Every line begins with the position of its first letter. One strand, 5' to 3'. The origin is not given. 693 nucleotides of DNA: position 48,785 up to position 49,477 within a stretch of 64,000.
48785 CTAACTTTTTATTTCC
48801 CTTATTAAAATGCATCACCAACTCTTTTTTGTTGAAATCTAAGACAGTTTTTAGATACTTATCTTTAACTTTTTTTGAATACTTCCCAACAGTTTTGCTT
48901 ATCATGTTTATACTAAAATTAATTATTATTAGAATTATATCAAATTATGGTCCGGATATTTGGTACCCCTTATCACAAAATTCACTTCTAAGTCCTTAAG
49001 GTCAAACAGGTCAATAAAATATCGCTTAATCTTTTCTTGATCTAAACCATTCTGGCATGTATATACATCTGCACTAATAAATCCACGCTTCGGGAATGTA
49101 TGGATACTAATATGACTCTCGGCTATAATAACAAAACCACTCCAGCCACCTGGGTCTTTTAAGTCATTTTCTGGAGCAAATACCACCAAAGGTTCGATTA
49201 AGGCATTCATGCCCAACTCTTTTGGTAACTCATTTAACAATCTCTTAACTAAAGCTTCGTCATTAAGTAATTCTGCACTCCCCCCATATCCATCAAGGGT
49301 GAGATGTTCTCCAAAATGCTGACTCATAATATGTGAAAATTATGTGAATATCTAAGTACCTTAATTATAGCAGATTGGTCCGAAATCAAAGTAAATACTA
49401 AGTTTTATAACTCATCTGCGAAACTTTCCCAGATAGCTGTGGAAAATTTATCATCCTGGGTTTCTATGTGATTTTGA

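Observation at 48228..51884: Unusual operon: GAMT-like methyltransferase, pyruvoyl AdoMet decarboxylase, GCS2 ligase, C26 gamma-glutamyl hydrolase and a LOG-like protein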

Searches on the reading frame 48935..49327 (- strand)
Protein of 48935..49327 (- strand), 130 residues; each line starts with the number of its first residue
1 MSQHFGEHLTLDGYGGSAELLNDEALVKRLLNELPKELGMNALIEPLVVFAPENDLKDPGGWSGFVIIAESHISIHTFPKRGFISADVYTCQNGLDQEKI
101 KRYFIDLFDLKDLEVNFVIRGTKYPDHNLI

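Call 3: search_protein_families(library=pfam, proteins=[window:48935-49327:-], max_evalue=0.01)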
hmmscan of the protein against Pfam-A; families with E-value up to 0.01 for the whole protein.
window:48935-49327:- (130 aa): 1 family
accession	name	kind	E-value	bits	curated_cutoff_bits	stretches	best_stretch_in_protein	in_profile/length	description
PF02675.21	AdoMet_dc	-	2e-25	89.6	25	1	8-121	1-107/107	S-adenosylmethionine decarboxylase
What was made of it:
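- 48935..49327 (-): Pyruvoyl decarboxylase with the class-1b AdoMetDC fold, from a Patescibacteria-wide subfamily. Predicted to act on arginine (or methylarginine) and not on AdoMet. PF02675 2e-25 (call 3).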

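Call 4: search_protein_families(library=ncbifam, proteins=[window:48935-49327:-], max_evalue=0.01)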
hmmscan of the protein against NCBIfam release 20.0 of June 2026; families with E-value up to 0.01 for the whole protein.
window:48935-49327:- (130 aa): 1 family
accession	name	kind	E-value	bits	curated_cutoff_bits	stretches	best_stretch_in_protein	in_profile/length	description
TIGR03330.1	SAM_DCase_Bsu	equivalog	8.6e-22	77.6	75.65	1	4-121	2-112/112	adenosylmethionine decarboxylase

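Call 6: search_solved_structures(query=window:48935-49327:-, max_evalue=1, show_alignments=3)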
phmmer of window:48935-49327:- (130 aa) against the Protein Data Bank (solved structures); distinct sequences matched with E-value up to 1: 5.
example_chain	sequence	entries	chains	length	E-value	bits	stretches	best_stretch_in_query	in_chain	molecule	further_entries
2iii_A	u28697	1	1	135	6.4e-10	42.4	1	3-116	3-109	S-adenosylmethionine decarboxylase proenzyme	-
1tlu_A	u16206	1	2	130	3.9e-09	39.9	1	4-103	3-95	S-adenosylmethionine decarboxylase proenzyme, AdoMetDC, SamDC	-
1vr7_A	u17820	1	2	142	4.5e-09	39.7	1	4-103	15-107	S-adenosylmethionine decarboxylase proenzyme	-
1tmi_A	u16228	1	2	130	1e-08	38.5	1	4-103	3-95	S-adenosylmethionine decarboxylase proenzyme, AdoMetDC, SamDC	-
3iwb_A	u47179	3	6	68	0.01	19.1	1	72-104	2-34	S-adenosylmethionine decarboxylase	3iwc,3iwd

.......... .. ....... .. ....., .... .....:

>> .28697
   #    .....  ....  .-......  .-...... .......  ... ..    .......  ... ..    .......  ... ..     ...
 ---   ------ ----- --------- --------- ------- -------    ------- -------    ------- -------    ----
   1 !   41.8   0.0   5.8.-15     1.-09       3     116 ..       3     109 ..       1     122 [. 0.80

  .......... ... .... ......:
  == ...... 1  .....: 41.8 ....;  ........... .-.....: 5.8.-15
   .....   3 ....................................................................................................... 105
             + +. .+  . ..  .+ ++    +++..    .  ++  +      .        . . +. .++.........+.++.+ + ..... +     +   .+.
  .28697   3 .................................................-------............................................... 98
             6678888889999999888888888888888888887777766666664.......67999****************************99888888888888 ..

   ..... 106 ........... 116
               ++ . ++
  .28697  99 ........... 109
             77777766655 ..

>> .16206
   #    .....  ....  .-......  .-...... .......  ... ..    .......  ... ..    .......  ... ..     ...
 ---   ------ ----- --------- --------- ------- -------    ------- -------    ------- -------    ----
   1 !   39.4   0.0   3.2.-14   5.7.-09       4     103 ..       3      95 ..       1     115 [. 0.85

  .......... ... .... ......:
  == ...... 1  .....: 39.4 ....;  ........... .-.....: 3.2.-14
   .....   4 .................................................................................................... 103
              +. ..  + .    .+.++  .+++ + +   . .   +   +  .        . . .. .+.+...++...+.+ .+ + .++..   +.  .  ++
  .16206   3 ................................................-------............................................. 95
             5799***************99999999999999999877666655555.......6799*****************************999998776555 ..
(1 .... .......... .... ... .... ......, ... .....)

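Call 53: find_homologous_proteins(query=window:48935-49327:-, max_evalue=0.00001)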
Query window:48935-49327:- (130 aa): 2213 proteins with E <= 0.00001 among 2221 candidates; the best 120 are listed.
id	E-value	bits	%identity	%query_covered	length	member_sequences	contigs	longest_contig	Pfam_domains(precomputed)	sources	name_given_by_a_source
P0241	1.5e-79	282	97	99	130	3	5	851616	PF02675.22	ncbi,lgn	-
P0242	2.1e-73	263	88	98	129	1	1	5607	PF02675.22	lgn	-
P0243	1.5e-72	260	87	98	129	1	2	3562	PF02675.22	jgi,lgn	jgi:S-adenosylmethionine decarboxylase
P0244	2.8e-67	243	81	99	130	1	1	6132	PF02675.22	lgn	-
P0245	1.1e-66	241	81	98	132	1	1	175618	PF02675.22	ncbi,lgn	-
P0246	2.9e-63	230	78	99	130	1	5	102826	PF02675.22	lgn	-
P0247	3.0e-58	213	73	98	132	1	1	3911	PF02675.22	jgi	-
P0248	2.5e-57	210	72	99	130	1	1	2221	PF02675.22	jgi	jgi:S-adenosylmethionine decarboxylase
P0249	2.8e-57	210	71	99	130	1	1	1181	PF02675.22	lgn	-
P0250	3.3e-57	210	70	98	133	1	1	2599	PF02675.22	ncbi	-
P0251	9.2e-57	209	70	99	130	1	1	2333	PF02675.22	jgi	jgi:S-adenosylmethionine decarboxylase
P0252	1.2e-55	205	71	97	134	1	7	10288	PF02675.22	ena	-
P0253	1.9e-55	204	67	99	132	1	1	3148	PF02675.22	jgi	jgi:S-adenosylmethionine decarboxylase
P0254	2.1e-55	204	69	99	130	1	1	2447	PF02675.22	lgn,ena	-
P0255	2.2e-55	204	68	99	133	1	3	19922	PF02675.22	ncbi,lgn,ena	-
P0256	3.3e-55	204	70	98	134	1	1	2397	PF02675.22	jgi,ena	-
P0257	3.5e-55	204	68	98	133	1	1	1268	PF02675.22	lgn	-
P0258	3.5e-55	204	71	99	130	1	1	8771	PF02675.22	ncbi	-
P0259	4.0e-55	203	67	97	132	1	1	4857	PF02675.22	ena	-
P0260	5.6e-55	203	70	98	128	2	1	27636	PF02675.22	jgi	jgi:S-adenosylmethionine decarboxylase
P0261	6.9e-55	203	69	99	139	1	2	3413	PF02675.22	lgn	-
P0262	1.2e-54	202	69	99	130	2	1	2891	PF02675.22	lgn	-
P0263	1.7e-54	201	67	97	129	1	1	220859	PF02675.22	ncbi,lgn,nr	ncbi:MAG: S-adenosylmethionine decarboxylase proenzyme [Parcubacteria group bacterium]|nr:S-adenosyl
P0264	1.8e-54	201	65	98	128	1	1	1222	PF02675.22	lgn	-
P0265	3.1e-54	200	67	99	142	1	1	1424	PF02675.22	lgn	-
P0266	3.2e-54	200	70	98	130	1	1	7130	PF02675.22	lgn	-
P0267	3.3e-54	200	68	96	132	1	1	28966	PF02675.22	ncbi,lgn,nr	ncbi:S-adenosylmethionine decarboxylase proenzyme [Patescibacteria group bacterium]|nr:MAG: S-adenos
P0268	1.1e-53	199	70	98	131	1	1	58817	PF02675.22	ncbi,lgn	ncbi:MAG: S-adenosylmethionine decarboxylase [Candidatus Taylorbacteria bacterium]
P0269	1.8e-53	198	67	99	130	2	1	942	PF02675.22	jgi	jgi:S-adenosylmethionine decarboxylase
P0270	2.0e-53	198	68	98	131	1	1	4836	PF02675.22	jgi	jgi:S-adenosylmethionine decarboxylase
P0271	2.0e-53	198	69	98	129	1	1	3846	PF02675.22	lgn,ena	-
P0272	2.0e-53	198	68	97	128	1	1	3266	PF02675.22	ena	-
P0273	2.1e-53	198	66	99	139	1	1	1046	PF02675.22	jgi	jgi:S-adenosylmethionine decarboxylase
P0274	2.2e-53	198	67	97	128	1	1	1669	PF02675.22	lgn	-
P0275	2.3e-53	198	68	97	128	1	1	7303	PF02675.22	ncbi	ncbi:MAG: adenosylmethionine decarboxylase [Patescibacteria group bacterium]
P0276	2.7e-53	197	69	98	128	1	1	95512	PF02675.22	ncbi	-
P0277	2.7e-53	197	67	98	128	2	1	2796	PF02675.22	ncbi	-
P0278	2.8e-53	197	70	99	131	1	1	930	PF02675.22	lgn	-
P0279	2.9e-53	197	67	97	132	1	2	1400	PF02675.22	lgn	-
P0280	3.0e-53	197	64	99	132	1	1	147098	PF02675.22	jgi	jgi:S-adenosylmethionine decarboxylase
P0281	3.2e-53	197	66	98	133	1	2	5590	PF02675.22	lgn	-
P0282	3.2e-53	197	65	98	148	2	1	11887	PF02675.22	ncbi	-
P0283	4.3e-53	197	69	99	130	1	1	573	PF02675.22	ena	-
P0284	4.3e-53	197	67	99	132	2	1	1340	PF02675.22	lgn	-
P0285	5.7e-53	196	67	99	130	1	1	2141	PF02675.22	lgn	-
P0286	6.2e-53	196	65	97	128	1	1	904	PF02675.22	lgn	-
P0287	6.4e-53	196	66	100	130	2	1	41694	PF02675.22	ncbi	-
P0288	7.2e-53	196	63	98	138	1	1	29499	PF02675.22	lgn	-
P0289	8.8e-53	196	66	98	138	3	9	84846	PF02675.22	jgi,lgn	-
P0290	9.1e-53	196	65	99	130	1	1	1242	PF02675.22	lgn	-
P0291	9.8e-53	196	67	98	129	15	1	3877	PF02675.22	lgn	-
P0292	1.0e-52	196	66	98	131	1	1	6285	PF02675.22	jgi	jgi:S-adenosylmethionine decarboxylase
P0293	1.0e-52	196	69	97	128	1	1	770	PF02675.22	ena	-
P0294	1.1e-52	196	67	97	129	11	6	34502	PF02675.22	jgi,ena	-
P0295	1.2e-52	195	66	99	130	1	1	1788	PF02675.22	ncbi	-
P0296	1.2e-52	195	66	98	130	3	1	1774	PF02675.22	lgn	-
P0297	1.3e-52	195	68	100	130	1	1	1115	PF02675.22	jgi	jgi:S-adenosylmethionine decarboxylase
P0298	1.4e-52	195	64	98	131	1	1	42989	PF02675.22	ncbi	-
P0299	1.6e-52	195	69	97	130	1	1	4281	PF02675.22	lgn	-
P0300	1.8e-52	195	65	98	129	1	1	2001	PF02675.22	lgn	-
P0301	1.8e-52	195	72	96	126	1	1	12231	PF02675.22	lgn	-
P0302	1.9e-52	195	67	98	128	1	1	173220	PF02675.22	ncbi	-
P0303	1.9e-52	195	65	98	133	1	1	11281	PF02675.22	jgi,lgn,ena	-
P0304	2.0e-52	195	65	100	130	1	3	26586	PF02675.22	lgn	-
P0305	2.1e-52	195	65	100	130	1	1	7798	PF02675.22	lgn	-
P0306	2.1e-52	195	67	97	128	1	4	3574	PF02675.22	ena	-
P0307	2.1e-52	195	69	97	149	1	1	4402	PF02675.22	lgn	-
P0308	2.2e-52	194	70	98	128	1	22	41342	PF02675.22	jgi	jgi:S-adenosylmethionine decarboxylase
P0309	2.4e-52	194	68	97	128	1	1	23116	PF02675.22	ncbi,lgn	-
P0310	2.5e-52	194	66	98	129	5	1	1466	PF02675.22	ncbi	-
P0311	2.8e-52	194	64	98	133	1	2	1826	PF02675.22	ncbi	-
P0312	2.9e-52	194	65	98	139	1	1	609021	PF02675.22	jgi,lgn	-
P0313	3.0e-52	194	65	99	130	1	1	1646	PF02675.22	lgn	-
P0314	3.0e-52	194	69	97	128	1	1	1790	PF02675.22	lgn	-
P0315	3.1e-52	194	65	99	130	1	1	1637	PF02675.22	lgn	-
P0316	3.4e-52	194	67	97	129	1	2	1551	PF02675.22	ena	-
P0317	3.5e-52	194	67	99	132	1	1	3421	PF02675.22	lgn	-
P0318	4.0e-52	194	67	97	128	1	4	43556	PF02675.22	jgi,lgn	jgi:S-adenosylmethionine decarboxylase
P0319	4.0e-52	194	67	97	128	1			PF02675.22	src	-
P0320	4.5e-52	194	67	97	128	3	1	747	PF02675.22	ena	-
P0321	4.9e-52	193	66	98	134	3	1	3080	PF02675.22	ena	-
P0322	5.3e-52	193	68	98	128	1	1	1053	PF02675.22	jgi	jgi:S-adenosylmethionine decarboxylase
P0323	5.3e-52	193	64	99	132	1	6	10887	PF02675.22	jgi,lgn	jgi:S-adenosylmethionine decarboxylase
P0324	5.7e-52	193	68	98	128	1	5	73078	PF02675.22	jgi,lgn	jgi:S-adenosylmethionine decarboxylase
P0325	5.9e-52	193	68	97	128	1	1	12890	PF02675.22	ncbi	-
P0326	6.2e-52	193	66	99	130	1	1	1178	PF02675.22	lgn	-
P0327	6.3e-52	193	67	97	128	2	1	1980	PF02675.22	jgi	jgi:S-adenosylmethionine decarboxylase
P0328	6.6e-52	193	65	98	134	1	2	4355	PF02675.22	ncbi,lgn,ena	-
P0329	6.7e-52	193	66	99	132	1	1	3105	PF02675.22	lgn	-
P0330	7.2e-52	193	65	99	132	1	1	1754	PF02675.22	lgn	-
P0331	7.2e-52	193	67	98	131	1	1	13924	PF02675.22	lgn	-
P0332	7.3e-52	193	68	97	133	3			PF02675.22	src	-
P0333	7.5e-52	193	65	99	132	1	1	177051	PF02675.22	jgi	jgi:S-adenosylmethionine decarboxylase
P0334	7.7e-52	193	67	97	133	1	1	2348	PF02675.22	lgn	-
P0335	8.2e-52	193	66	98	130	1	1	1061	PF02675.22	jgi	jgi:S-adenosylmethionine decarboxylase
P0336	8.5e-52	193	65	97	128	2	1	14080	PF02675.22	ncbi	ncbi:MAG: S-adenosylmethionine decarboxylase family protein [Minisyncoccota bacterium]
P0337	1.0e-51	192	67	97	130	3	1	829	PF02675.22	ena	-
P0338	1.0e-51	192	64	98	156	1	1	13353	PF02675.22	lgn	-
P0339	1.1e-51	192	67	97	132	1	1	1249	PF02675.22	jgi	jgi:S-adenosylmethionine decarboxylase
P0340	1.2e-51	192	67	98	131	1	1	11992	PF02675.22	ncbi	-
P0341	1.2e-51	192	63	98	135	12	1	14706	PF02675.22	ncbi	-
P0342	1.2e-51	192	66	97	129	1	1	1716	PF02675.22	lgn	-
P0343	1.2e-51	192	65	99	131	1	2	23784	PF02675.22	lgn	-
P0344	1.3e-51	192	65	99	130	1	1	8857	PF02675.22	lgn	-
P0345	1.3e-51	192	66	97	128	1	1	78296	PF02675.22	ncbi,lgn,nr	ncbi:MAG: S-adenosylmethionine decarboxylase proenzyme [Parcubacteria group bacterium]|nr:S-adenosyl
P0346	1.4e-51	192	67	98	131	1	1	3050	PF02675.22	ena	-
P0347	1.4e-51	192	67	98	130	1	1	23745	PF02675.22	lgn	-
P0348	1.5e-51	192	66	98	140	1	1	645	PF02675.22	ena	-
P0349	1.5e-51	192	67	97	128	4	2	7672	PF02675.22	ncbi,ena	-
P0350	1.6e-51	192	65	97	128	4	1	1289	PF02675.22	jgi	-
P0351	1.6e-51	192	65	99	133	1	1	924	PF02675.22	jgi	-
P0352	2.0e-51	191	65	97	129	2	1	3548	PF02675.22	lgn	-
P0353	2.0e-51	191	65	98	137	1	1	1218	PF02675.22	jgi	jgi:S-adenosylmethionine decarboxylase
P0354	2.3e-51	191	66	98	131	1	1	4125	PF02675.22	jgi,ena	-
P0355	2.3e-51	191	67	97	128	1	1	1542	PF02675.22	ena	-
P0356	2.3e-51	191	66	98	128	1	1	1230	PF02675.22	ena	-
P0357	2.4e-51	191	67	97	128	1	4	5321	PF02675.22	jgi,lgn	jgi:S-adenosylmethionine decarboxylase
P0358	2.4e-51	191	69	97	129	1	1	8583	PF02675.22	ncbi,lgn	-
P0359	2.5e-51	191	64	98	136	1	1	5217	PF02675.22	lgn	-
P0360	2.6e-51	191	67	97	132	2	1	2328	PF02675.22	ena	-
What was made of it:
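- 48935..49327 (-): More than 2213 homologues (call 53).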

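Call 54: find_encoding_contigs(protein=P0263, flank=5000, max_places=1)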
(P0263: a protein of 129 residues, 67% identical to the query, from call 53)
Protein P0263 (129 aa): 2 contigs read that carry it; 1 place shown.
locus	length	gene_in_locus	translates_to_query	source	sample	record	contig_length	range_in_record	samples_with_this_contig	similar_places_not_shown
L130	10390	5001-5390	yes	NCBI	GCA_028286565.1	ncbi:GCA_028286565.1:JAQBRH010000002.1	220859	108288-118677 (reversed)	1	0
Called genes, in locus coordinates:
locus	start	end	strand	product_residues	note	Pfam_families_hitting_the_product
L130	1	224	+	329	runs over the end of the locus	-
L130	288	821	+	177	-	PF01025:GrpE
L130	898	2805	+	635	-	PF00012:HSP70, PF06723:MreB_Mbl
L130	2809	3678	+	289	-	PF00226:DnaJ, PF01556:DnaJ_C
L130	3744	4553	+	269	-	-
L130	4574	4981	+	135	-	-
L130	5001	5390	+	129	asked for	PF02675:AdoMet_dc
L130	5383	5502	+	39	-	-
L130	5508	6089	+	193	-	-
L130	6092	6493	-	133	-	PF00856:SET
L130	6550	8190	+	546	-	PF02518:HATPase_c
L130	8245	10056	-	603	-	PF00664:ABC_membrane, PF02463:SMC_N (weak), PF00005:ABC_tran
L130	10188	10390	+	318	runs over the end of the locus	PF00579:tRNA-synt_1b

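Call 55: find_encoding_contigs(protein=P0312, flank=5000, max_places=1)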
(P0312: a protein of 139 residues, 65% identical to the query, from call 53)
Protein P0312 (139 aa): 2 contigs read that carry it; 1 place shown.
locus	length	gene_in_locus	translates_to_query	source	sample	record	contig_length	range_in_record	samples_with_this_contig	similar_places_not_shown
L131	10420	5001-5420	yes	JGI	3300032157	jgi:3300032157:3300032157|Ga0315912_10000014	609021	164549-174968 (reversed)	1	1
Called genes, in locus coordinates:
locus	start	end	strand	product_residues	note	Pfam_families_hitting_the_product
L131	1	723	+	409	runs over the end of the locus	PF22807:TrAA12, PF07995:GSDH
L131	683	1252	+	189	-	PF01625:PMSR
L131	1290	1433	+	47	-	-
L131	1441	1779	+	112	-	PF01035:DNA_binding_1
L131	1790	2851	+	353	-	PF00226:DnaJ, PF01556:DnaJ_C, PF00684:DnaJ_CXXCXGXG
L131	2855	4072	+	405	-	PF00675:Peptidase_M16, PF05193:Peptidase_M16_C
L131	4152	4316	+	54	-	-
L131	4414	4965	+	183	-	PF13302:Acetyltransf_3, PF13420:Acetyltransf_4 (weak)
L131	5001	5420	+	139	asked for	PF02675:AdoMet_dc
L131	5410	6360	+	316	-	PF00892:EamA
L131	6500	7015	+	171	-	PF27765:UCP032817-like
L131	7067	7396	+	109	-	PF19673:DUF6176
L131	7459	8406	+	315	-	PF09924:LPG_synthase_C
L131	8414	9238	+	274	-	-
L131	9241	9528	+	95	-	-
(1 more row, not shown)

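Call 56: find_encoding_contigs(protein=P0302, flank=5000, max_places=1)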
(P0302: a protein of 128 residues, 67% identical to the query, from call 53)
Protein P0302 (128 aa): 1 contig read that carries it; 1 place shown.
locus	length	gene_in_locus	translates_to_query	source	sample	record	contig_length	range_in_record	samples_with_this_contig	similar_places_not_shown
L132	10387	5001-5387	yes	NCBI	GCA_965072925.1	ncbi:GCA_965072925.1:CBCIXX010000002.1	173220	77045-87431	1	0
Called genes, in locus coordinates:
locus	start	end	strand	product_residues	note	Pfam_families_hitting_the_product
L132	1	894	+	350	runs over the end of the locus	PF01073:3Beta_HSD, PF01370:Epimerase, PF02719:Polysacc_synt_2, PF04321:RmlD_sub_bind, PF07993:NAD_binding_4, PF16363:GDP_Man_Dehyd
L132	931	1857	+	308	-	PF01636:APH, PF01633:Choline_kinase (weak)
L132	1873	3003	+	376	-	PF00682:HMGL-like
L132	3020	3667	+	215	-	PF10026:DUF2268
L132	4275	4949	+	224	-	-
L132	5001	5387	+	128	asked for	PF02675:AdoMet_dc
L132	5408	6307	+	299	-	PF09924:LPG_synthase_C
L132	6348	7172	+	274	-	-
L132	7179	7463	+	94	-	-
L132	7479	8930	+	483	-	PF13185:GAF_2 (weak), PF00512:HisKA, PF02518:HATPase_c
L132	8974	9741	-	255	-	PF13302:Acetyltransf_3, PF00583:Acetyltransf_1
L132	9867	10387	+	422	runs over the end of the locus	PF00579:tRNA-synt_1b, PF22421:SYY_C-terminal, PF01479:S4 (weak)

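Call 59: search_protein_families(library=pfam, proteins=[L130:5508-6089:+, L130:4574-4981:+, L132:4275-4949:+], max_evalue=0.05)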
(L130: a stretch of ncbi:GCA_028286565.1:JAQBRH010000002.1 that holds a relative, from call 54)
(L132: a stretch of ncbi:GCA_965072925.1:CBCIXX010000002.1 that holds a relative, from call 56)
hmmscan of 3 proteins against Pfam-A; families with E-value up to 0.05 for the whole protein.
L130:5508-6089:+ (193 aa): 0 families

L130:4574-4981:+ (135 aa): 1 family
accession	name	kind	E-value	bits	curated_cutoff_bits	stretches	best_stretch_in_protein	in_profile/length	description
PF07843.16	DUF1634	-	0.025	15.1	27.5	0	30-69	39-78/102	Protein of unknown function (DUF1634)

L132:4275-4949:+ (224 aa): 1 family
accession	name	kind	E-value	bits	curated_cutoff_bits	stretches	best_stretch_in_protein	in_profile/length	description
PF07695.17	7TMR-DISM_7TM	-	0.012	16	29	0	6-79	69-145/205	7TM diverse intracellular signalling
